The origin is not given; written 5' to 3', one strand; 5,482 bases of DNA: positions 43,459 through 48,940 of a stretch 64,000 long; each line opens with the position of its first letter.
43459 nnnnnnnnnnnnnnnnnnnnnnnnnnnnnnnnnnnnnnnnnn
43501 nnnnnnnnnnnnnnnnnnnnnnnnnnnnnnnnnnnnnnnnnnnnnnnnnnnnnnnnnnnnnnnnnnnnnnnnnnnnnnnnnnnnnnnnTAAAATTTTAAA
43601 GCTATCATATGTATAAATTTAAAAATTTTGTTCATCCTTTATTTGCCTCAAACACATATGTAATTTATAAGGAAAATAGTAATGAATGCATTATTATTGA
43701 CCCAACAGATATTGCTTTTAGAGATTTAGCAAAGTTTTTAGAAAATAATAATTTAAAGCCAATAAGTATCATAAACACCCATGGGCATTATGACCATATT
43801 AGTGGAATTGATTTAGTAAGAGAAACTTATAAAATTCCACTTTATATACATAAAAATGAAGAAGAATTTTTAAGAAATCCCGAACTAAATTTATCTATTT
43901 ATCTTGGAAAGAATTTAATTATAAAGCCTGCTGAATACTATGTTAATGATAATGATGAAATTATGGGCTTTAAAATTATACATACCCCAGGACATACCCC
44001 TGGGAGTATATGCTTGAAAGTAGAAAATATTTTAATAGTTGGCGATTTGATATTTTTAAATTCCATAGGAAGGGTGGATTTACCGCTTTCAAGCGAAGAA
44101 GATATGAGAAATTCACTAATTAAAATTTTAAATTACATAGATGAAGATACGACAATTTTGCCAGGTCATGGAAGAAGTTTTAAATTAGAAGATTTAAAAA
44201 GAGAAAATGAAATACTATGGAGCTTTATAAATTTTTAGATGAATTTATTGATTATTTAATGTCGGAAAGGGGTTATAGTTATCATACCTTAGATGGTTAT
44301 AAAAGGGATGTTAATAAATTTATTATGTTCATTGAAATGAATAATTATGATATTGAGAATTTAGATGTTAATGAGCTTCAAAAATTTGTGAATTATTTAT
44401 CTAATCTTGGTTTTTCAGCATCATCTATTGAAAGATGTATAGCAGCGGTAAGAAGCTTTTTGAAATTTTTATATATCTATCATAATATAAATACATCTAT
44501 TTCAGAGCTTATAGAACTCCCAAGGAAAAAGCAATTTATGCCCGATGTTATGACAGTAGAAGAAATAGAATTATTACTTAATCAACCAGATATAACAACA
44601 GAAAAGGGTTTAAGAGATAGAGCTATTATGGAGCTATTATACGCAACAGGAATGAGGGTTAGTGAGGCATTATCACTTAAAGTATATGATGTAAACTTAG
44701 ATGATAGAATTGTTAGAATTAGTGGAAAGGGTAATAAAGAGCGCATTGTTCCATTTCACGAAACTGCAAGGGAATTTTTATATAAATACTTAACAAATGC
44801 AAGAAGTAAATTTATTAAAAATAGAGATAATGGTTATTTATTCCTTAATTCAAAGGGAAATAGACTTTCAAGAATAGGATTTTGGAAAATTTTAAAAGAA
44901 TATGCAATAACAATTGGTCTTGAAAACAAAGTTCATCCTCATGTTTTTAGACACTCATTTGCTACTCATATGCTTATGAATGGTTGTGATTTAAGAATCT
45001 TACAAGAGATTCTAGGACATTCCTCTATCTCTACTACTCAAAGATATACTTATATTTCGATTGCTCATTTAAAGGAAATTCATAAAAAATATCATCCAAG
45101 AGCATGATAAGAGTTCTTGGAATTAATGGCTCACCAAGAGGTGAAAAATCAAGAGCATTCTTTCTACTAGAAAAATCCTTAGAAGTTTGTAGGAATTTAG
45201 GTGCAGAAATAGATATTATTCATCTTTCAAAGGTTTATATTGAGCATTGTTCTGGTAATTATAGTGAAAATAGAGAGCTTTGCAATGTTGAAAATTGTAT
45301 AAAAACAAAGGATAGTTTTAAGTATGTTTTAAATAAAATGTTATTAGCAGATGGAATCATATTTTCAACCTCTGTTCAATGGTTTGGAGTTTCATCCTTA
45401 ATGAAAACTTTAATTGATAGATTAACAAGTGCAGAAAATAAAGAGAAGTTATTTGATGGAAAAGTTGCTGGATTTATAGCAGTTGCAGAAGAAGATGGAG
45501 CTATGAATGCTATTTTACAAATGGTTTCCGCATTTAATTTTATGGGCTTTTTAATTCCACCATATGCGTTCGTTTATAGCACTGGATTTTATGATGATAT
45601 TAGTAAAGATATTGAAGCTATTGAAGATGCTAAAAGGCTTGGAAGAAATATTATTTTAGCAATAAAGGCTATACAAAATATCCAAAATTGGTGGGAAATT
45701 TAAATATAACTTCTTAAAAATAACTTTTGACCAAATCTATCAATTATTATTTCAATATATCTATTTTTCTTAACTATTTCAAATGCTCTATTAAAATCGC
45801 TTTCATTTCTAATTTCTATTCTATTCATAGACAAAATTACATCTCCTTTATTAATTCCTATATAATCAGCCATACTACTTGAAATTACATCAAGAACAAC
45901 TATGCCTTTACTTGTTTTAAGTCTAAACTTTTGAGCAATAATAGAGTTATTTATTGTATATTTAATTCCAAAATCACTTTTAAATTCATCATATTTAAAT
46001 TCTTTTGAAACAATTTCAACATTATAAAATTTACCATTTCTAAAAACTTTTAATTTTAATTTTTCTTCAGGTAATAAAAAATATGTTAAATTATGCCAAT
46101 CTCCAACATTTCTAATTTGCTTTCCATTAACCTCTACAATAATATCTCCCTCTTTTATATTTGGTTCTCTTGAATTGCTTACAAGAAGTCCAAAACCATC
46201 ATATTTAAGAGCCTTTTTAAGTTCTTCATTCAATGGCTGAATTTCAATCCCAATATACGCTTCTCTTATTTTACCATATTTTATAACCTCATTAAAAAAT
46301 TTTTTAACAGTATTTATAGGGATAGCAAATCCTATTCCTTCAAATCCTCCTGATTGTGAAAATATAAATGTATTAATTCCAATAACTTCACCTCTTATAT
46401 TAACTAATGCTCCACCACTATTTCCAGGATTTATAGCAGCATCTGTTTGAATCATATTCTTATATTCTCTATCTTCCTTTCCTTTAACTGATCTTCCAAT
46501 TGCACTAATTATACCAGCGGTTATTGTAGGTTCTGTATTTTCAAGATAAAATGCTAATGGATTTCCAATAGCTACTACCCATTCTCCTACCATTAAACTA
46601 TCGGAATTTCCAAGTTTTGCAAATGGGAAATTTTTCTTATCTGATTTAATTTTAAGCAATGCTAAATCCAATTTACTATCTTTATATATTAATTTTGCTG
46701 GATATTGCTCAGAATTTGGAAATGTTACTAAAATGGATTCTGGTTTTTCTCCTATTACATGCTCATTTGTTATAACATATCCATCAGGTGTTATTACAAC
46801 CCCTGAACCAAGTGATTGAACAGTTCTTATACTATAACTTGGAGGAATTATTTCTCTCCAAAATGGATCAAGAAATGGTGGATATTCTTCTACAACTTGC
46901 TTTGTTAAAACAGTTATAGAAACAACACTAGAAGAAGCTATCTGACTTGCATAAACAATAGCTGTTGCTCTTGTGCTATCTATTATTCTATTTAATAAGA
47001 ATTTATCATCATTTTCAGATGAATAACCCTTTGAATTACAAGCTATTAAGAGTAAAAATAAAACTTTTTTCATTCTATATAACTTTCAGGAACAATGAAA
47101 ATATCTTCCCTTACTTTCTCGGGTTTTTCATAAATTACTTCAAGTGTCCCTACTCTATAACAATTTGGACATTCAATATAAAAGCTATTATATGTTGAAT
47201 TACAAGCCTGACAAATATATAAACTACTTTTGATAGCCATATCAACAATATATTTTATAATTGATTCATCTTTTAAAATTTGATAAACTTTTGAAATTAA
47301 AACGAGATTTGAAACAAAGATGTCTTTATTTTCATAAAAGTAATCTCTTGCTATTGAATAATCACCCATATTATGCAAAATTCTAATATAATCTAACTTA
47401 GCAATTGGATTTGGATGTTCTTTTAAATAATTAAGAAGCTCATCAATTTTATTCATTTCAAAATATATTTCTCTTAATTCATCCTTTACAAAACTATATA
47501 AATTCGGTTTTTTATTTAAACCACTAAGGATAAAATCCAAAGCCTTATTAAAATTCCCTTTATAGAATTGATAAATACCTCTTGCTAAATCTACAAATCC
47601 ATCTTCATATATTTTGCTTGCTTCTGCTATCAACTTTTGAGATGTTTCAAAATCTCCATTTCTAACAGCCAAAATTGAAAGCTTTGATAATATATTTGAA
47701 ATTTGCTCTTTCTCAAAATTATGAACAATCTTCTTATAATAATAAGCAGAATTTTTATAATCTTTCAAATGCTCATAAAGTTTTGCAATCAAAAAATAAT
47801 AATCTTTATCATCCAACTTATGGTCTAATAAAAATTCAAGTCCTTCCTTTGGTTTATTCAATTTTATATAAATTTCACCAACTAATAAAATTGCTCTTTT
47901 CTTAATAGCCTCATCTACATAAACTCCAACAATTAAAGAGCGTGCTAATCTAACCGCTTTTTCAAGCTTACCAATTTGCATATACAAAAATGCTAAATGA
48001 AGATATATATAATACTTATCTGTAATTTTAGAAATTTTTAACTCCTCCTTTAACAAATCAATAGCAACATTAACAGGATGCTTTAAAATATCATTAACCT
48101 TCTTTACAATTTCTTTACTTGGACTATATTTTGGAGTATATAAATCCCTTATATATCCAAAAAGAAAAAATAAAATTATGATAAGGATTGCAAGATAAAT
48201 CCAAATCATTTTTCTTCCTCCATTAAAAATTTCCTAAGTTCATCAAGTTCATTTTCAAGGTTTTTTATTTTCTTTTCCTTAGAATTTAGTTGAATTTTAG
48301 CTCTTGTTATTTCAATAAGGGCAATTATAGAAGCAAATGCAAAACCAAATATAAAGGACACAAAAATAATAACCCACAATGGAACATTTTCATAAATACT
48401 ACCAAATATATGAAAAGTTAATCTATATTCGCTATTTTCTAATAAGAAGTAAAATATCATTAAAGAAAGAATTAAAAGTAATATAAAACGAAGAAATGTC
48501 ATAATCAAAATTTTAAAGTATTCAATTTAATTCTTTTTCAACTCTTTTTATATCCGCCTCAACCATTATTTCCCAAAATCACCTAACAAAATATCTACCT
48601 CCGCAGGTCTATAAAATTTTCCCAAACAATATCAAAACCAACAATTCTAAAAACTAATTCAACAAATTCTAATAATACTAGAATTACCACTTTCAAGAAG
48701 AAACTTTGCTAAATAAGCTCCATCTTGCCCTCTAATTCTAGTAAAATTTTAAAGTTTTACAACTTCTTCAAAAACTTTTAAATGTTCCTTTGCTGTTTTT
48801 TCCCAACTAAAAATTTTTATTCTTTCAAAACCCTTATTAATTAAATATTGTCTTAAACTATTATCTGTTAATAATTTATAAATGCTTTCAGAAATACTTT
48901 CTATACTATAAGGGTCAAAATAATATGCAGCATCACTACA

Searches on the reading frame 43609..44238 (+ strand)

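Call 52: search_protein_families(library=pfam, proteins=[window:43609-44238:+], max_evalue=0.00001)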
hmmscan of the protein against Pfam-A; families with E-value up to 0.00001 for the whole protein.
window:43609-44238:+ (209 aa): 1 family
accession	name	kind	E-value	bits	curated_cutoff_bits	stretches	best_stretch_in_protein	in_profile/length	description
PF00753.33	Lactamase_B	-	1.8e-26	93.8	22.7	1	11-187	3-196/196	Metallo-beta-lactamase superfamily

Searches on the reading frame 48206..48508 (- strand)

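Call 52: search_protein_families(library=pfam, proteins=[window:48206-48508:-], max_evalue=0.00001)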
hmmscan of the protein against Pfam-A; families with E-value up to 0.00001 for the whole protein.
window:48206-48508:- (100 aa): 1 family
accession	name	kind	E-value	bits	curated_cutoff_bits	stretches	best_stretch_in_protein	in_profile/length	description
PF06305.16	LapA_dom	-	2.8e-11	43.6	28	1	31-89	7-64/64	Lipopolysaccharide assembly protein A domain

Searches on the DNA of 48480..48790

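Call 54: search_rna_families(source=window, start=48480, end=48790, threshold=evalue, max_evalue=1)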
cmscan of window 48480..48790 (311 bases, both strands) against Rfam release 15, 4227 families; matches with E-value up to 1: 1.
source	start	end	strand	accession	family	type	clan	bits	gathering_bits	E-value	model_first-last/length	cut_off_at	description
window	48738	48789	-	RF03339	mir-3047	Gene; miRNA;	-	18.3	53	0.48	1-61/61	no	mir-3047 microRNA precursor family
